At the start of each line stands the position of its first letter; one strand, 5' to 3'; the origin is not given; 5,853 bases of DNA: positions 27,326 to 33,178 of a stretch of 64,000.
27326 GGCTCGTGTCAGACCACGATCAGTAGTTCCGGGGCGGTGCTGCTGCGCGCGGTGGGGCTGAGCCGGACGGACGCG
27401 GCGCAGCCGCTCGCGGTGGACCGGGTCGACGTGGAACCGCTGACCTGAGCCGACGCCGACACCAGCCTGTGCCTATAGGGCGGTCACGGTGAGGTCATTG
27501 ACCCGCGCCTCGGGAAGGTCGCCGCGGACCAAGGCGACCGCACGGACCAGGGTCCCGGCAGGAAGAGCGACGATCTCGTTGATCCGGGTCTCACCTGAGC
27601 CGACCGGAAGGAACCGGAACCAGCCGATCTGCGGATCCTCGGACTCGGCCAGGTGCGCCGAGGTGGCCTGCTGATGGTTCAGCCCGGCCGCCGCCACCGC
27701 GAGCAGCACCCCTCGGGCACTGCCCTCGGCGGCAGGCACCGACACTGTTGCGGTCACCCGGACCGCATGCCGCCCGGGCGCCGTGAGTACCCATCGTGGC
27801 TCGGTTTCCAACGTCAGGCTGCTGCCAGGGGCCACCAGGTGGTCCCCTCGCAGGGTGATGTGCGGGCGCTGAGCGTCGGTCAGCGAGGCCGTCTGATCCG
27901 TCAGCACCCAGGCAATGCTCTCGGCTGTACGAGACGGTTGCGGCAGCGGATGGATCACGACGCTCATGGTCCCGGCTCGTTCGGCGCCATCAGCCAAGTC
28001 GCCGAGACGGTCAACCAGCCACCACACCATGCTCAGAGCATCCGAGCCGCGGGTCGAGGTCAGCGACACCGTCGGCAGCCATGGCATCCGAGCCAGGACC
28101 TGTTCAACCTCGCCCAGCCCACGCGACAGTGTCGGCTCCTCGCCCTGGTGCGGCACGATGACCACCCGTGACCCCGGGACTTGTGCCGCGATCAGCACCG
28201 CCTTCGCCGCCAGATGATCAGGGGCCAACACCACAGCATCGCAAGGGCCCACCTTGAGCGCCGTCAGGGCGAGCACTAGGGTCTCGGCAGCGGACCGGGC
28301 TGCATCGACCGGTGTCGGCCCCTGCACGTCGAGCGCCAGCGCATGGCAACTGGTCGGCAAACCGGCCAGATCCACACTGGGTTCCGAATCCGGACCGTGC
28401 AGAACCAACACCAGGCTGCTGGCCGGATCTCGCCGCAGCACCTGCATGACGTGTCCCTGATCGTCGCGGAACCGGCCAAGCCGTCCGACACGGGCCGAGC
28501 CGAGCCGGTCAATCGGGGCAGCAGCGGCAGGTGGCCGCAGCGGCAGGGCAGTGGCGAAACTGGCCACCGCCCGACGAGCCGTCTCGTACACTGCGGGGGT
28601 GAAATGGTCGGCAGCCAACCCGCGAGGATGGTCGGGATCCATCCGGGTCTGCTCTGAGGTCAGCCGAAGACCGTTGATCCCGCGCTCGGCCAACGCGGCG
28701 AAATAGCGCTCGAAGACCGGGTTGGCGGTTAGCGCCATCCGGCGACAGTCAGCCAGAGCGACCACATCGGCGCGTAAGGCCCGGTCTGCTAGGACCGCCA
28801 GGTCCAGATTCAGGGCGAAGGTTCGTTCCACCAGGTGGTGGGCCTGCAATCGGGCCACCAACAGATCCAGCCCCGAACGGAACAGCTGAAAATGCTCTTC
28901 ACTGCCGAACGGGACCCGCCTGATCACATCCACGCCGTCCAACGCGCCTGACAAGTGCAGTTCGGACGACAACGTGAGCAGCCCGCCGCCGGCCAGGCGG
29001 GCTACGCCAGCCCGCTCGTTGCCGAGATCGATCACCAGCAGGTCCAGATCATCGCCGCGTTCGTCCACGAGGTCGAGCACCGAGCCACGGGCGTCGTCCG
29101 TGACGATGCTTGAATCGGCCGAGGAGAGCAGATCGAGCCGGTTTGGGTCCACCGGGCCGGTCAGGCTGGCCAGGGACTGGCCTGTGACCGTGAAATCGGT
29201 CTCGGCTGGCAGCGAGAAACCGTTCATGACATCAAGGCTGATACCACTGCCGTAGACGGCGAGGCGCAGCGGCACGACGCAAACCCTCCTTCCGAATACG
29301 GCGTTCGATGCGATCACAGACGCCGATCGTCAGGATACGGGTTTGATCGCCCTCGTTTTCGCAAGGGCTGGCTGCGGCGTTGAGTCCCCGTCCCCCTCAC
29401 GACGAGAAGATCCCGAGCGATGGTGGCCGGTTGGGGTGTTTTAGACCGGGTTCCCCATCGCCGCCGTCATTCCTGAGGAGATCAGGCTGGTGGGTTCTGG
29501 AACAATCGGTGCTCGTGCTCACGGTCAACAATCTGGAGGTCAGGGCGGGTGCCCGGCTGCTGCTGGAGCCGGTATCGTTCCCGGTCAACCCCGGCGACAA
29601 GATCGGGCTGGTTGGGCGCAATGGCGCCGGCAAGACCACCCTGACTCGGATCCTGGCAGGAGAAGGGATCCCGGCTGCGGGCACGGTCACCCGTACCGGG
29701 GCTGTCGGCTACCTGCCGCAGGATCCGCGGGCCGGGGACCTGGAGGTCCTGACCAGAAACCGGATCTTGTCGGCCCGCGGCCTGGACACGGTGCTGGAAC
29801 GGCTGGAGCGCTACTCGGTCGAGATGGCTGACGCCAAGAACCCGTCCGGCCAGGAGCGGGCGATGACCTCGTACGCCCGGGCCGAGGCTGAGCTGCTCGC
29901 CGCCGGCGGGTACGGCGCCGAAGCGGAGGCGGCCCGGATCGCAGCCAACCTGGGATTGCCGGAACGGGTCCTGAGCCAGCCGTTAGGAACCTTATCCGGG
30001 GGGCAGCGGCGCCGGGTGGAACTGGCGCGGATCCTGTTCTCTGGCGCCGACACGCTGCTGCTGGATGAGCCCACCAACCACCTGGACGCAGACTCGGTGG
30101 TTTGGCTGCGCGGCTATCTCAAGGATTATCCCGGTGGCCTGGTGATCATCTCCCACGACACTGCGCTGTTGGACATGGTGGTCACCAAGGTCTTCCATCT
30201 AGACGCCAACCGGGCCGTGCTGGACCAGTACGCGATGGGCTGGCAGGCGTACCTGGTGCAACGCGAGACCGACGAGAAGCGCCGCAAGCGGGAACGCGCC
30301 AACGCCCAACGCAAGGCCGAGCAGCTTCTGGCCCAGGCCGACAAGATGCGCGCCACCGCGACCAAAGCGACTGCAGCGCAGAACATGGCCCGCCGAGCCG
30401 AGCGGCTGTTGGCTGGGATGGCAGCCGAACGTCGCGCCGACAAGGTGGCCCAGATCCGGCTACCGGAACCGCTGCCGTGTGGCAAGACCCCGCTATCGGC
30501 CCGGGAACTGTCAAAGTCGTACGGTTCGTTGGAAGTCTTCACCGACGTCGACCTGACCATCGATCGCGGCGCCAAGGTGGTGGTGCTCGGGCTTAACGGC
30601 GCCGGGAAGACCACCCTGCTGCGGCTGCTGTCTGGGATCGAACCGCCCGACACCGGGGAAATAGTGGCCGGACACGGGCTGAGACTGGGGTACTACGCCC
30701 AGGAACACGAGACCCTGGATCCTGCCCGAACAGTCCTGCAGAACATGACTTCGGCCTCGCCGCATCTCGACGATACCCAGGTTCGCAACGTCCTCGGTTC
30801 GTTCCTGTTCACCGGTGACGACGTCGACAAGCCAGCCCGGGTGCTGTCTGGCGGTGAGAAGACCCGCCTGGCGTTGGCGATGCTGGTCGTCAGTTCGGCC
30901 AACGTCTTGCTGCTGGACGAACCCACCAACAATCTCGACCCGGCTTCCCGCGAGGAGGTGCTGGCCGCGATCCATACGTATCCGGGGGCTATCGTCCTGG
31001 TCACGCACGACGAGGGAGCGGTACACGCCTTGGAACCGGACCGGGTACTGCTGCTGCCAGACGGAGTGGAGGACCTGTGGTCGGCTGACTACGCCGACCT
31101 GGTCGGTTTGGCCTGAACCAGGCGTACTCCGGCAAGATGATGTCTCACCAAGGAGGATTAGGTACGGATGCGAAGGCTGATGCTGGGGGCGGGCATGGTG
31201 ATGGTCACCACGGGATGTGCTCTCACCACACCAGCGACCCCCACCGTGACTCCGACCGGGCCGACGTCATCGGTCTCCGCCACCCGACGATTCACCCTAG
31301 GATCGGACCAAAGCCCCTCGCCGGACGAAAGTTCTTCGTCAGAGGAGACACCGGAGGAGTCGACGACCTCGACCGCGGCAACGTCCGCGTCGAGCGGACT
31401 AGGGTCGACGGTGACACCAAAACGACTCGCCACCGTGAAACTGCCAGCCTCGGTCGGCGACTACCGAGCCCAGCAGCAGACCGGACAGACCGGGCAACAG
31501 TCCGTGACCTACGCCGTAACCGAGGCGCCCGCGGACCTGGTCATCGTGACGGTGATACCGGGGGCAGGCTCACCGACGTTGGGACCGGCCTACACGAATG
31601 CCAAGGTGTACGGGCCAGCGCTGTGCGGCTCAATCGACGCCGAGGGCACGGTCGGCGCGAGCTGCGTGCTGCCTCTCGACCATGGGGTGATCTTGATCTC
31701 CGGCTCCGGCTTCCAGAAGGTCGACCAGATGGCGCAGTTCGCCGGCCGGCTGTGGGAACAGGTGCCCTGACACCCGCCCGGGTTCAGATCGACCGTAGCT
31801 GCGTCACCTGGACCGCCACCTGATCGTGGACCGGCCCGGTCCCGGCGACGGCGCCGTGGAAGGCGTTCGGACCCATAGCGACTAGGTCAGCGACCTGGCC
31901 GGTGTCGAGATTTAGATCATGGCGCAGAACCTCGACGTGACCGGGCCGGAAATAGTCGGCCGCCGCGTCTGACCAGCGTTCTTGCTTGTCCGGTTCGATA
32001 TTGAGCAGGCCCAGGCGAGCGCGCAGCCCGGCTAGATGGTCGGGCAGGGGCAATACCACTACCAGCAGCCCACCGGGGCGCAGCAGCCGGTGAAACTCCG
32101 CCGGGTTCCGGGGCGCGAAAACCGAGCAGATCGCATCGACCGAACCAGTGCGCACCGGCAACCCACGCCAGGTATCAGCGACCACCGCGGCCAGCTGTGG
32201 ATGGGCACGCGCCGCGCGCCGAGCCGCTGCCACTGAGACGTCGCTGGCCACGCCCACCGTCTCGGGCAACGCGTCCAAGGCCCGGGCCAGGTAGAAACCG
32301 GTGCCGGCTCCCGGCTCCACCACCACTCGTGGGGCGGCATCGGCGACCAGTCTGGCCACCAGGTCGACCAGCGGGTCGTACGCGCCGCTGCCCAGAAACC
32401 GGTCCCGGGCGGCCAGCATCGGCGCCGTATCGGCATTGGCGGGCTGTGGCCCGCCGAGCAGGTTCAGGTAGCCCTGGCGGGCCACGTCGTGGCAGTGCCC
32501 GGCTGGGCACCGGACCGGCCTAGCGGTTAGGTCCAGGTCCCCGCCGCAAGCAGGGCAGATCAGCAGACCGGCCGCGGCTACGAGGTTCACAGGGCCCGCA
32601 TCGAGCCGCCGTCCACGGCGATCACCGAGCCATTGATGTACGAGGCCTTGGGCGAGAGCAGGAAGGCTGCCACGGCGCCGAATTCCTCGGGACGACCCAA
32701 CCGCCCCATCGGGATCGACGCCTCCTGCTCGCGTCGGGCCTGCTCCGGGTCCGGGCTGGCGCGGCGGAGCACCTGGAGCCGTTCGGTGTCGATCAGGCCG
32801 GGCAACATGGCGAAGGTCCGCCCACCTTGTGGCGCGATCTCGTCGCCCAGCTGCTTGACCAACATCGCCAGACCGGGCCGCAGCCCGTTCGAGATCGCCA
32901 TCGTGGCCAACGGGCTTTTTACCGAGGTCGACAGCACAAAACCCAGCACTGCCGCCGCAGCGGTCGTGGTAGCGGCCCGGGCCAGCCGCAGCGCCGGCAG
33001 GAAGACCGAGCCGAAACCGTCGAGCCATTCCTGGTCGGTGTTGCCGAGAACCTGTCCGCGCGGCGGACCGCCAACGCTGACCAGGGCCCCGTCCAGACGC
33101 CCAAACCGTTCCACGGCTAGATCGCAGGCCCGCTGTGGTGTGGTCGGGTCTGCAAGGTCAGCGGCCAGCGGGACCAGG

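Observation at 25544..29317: Convergent pair of paralogous ~620-aa two-domain proteins of unknown function downstream of the suf operon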

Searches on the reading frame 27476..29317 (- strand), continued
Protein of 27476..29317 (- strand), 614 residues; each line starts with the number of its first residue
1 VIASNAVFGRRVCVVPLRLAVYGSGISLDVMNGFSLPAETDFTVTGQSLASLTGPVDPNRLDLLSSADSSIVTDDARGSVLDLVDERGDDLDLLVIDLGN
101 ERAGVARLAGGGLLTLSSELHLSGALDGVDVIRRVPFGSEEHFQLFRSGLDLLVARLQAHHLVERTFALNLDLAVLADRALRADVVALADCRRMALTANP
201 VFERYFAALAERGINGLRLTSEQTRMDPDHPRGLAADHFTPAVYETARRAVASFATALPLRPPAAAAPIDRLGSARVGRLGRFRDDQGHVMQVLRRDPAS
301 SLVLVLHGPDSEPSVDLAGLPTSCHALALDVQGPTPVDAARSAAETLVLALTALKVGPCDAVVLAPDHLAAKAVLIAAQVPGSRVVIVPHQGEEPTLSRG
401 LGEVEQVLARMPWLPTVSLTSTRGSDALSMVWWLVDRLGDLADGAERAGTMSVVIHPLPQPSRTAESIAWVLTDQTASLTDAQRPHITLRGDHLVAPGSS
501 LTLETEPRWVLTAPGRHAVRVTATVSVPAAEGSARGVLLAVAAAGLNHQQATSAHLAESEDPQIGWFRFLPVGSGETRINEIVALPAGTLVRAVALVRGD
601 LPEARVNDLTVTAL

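Call 75: find_encoding_contigs(protein=P0039, flank=9000, max_places=1)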
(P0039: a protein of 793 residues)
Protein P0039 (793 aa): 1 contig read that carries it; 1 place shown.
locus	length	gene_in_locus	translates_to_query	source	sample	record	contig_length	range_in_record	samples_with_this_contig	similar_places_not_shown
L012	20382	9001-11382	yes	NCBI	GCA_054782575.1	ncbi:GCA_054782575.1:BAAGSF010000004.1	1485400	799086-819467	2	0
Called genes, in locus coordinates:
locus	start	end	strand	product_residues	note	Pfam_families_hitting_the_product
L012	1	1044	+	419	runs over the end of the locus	PF13439:Glyco_transf_4, PF13579:Glyco_trans_4_4, PF00534:Glycos_transf_1, PF13692:Glyco_trans_1_4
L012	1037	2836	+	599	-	PF13439:Glyco_transf_4, PF13579:Glyco_trans_4_4, PF00534:Glycos_transf_1, PF13692:Glyco_trans_1_4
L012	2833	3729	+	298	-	-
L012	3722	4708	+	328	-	PF00005:ABC_tran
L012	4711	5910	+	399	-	PF02350:Epimerase_2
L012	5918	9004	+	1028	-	-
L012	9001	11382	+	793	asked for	PF19786:DUF6270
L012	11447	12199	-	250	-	PF19786:DUF6270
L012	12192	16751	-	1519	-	PF13439:Glyco_transf_4, PF13579:Glyco_trans_4_4, PF00534:Glycos_transf_1, PF13524:Glyco_trans_1_2 (weak), PF13692:Glyco_trans_1_4, PF13524:Glyco_trans_1_2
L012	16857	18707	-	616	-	-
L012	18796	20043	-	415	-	PF02826:2-Hacid_dh_C (faint), PF03446:NAD_binding_2 (faint), PF03721:UDPG_MGDP_dh_N, PF00984:UDPG_MGDP_dh, PF03720:UDPG_MGDP_dh_C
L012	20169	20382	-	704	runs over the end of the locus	PF13439:Glyco_transf_4 (faint)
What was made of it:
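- A convergent DUF6270 pair occurs in Pedococcus soli (call 75).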

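Call 76: find_encoding_contigs(protein=P0041, flank=9000, max_places=1)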
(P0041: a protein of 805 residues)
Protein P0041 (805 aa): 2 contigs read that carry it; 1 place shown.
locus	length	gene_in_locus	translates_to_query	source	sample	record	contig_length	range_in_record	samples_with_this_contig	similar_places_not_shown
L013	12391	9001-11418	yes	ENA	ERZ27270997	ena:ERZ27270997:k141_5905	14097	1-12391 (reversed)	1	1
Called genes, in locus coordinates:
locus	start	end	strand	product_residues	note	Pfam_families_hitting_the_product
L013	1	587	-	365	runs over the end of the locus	-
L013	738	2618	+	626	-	PF13524:Glyco_trans_1_2, PF00535:Glycos_transf_2 (weak)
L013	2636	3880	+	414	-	PF03446:NAD_binding_2 (faint), PF03721:UDPG_MGDP_dh_N, PF00984:UDPG_MGDP_dh, PF03720:UDPG_MGDP_dh_C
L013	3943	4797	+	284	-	-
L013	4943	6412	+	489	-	PF13524:Glyco_trans_1_2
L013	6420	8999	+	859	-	-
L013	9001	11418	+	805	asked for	PF19786:DUF6270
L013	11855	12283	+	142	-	-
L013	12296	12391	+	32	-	?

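Call 81: search_protein_families(library=pfam, proteins=[P0012, P0015, P0080, P0146, P0086, P0091, P0144, P0138, P0049, P0045], max_evalue=0.01)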
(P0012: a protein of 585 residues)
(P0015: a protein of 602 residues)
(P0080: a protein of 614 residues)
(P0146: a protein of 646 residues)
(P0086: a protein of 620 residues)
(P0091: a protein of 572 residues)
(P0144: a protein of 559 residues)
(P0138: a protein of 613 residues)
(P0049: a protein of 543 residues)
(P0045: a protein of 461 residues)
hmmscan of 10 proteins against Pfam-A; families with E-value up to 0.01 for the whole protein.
P0012 (585 aa): 1 family
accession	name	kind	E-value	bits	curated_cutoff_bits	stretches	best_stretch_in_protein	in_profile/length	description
PF19786.4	DUF6270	-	5.6e-58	196.9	27.5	1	9-225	1-222/222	Family of unknown function (DUF6270)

P0015 (602 aa): 3 families
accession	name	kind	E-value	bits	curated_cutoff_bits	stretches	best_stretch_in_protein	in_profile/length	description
PF19786.4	DUF6270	-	4.3e-64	216.9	27.5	1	6-225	1-222/222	Family of unknown function (DUF6270)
PF13472.12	Lipase_GDSL_2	-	2e-06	28.9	32.9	1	418-586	3-176/178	GDSL-like Lipase/Acylhydrolase family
PF00657.28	Lipase_GDSL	-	0.0016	19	23.6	1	473-589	73-204/208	GDSL-like Lipase/Acylhydrolase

P0080 (614 aa): 1 family
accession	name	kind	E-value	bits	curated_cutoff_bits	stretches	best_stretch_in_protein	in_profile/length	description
PF19786.4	DUF6270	-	7.2e-65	219.4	27.5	1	7-226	1-222/222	Family of unknown function (DUF6270)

P0146 (646 aa): 1 family
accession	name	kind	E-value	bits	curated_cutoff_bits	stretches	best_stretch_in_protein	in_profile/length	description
PF19786.4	DUF6270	-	1.8e-64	218.1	27.5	1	8-227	1-222/222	Family of unknown function (DUF6270)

P0086 (620 aa): 5 families
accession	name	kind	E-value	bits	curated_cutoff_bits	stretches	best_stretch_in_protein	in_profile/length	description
PF19786.4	DUF6270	-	7.2e-67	226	27.5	1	8-227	1-222/222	Family of unknown function (DUF6270)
PF00535.33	Glycos_transf_2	-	5.2e-22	79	23.3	1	287-417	2-128/168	Glycosyl transferase family 2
PF13641.12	Glyco_tranf_2_3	-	1.2e-06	29.2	27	1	285-401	3-120/230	Glycosyltransferase like family 2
PF10111.15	Glyco_tranf_2_2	-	1.3e-06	28.5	27.3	1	307-390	22-104/276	Glycosyltransferase like family 2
PF13704.12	Glyco_tranf_2_4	-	0.00086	20.2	27.5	1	293-374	2-78/98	Glycosyl transferase family 2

P0091 (572 aa): 1 family
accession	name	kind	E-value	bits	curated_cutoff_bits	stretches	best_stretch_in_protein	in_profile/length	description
PF19786.4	DUF6270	-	3.1e-59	201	27.5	1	7-230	1-222/222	Family of unknown function (DUF6270)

P0144 (559 aa): 3 families
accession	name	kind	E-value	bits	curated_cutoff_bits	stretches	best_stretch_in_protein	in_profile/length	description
PF19786.4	DUF6270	-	1.3e-66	225.1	27.5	1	8-227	1-222/222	Family of unknown function (DUF6270)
PF13469.12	Sulfotransfer_3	-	1.8e-16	61.5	27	1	299-487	1-213/216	Sulfotransferase family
PF00685.33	Sulfotransfer_1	-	2.6e-14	53.7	22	1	300-500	3-199/255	Sulfotransferase domain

P0138 (613 aa): 1 family
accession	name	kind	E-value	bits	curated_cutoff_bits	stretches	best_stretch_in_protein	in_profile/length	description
PF19786.4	DUF6270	-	8.4e-51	173.5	27.5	2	15-179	1-166/222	Family of unknown function (DUF6270)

P0049 (543 aa): 3 families
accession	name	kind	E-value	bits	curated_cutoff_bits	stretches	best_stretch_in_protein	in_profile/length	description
PF19786.4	DUF6270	-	3.2e-60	204.2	27.5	1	7-227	1-222/222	Family of unknown function (DUF6270)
PF05050.19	Methyltransf_21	-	2.3e-22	80.4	22.7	1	308-459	1-172/173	Methyltransferase FkbM domain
PF02475.24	TRM5-TYW2_MTfase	-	0.00052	20.4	28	1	297-354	31-89/164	TRM5/TYW2 methyltransferase domain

P0045 (461 aa): 1 family
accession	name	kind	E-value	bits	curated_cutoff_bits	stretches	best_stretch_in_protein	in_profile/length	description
PF19786.4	DUF6270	-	7.1e-58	196.6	27.5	1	8-226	1-222/222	Family of unknown function (DUF6270)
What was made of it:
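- Closest known: SGNH/GDSL hydrolases and acyltransferases. Different: In P0015 a weak GDSL-like match (below Pfam's gathering score) is a separate C-terminal region rather than an overlap with DUF6270 (call 81).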

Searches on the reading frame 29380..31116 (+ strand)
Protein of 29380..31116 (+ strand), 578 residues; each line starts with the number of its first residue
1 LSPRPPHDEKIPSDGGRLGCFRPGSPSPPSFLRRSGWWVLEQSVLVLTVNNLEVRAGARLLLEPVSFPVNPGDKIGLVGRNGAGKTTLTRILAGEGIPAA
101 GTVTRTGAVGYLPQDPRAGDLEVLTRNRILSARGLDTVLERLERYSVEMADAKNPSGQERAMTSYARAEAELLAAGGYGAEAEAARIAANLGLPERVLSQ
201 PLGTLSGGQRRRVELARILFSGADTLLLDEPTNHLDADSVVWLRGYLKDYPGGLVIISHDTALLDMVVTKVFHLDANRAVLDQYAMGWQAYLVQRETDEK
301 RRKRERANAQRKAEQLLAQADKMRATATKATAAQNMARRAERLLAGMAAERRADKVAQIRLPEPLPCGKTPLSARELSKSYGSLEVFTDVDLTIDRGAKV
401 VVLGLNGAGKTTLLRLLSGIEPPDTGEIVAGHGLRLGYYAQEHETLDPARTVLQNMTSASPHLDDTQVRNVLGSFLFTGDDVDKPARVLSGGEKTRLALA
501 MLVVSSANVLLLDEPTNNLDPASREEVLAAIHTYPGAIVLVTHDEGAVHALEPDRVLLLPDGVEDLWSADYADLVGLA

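Call 15: search_protein_families(library=pfam, proteins=[window:29380-31116:+], max_evalue=0.00001)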
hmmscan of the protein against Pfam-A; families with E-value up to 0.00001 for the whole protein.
window:29380-31116:+ (578 aa): 4 families
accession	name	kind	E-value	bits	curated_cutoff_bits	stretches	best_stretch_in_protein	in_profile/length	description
PF00005.33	ABC_tran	-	1.1e-52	178.7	25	2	388-517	2-137/137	ABC transporter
PF13304.12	AAA_21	-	5.6e-17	63.2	27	0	472-544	221-299/304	AAA domain, putative AbiEii toxin, Type IV TA system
PF02463.25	SMC_N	-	7.3e-09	35.8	40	0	488-548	136-202/220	RecF/RecN/SMC N terminal domain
PF12848.13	ABC_tran_Xtn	-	5.1e-08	33.3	25.9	1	276-345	3-71/85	ABC transporter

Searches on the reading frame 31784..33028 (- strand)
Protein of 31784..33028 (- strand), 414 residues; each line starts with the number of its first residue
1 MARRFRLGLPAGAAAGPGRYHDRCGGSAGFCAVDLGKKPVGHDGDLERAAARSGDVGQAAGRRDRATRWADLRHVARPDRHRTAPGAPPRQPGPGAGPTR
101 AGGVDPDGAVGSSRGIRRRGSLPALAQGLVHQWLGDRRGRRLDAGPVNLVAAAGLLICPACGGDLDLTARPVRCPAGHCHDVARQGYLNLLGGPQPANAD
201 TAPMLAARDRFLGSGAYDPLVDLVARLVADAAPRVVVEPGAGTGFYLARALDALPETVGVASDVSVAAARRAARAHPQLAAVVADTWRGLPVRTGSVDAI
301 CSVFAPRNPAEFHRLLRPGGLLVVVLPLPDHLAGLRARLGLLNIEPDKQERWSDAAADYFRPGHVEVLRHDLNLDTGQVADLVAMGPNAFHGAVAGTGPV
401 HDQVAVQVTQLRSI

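Call 15: search_protein_families(library=pfam, proteins=[window:31784-33028:-], max_evalue=0.00001)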
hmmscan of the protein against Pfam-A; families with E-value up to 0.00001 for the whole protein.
window:31784-33028:- (414 aa): 2 families
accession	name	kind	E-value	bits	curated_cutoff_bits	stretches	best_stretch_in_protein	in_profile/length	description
PF21302.3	Zn_ribbon_RlmA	-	1.6e-09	38.1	27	1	157-191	2-36/44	RlmA, N-terminal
PF13649.12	Methyltransf_25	-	1.9e-06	28.9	27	1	236-320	1-97/97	Methyltransferase domain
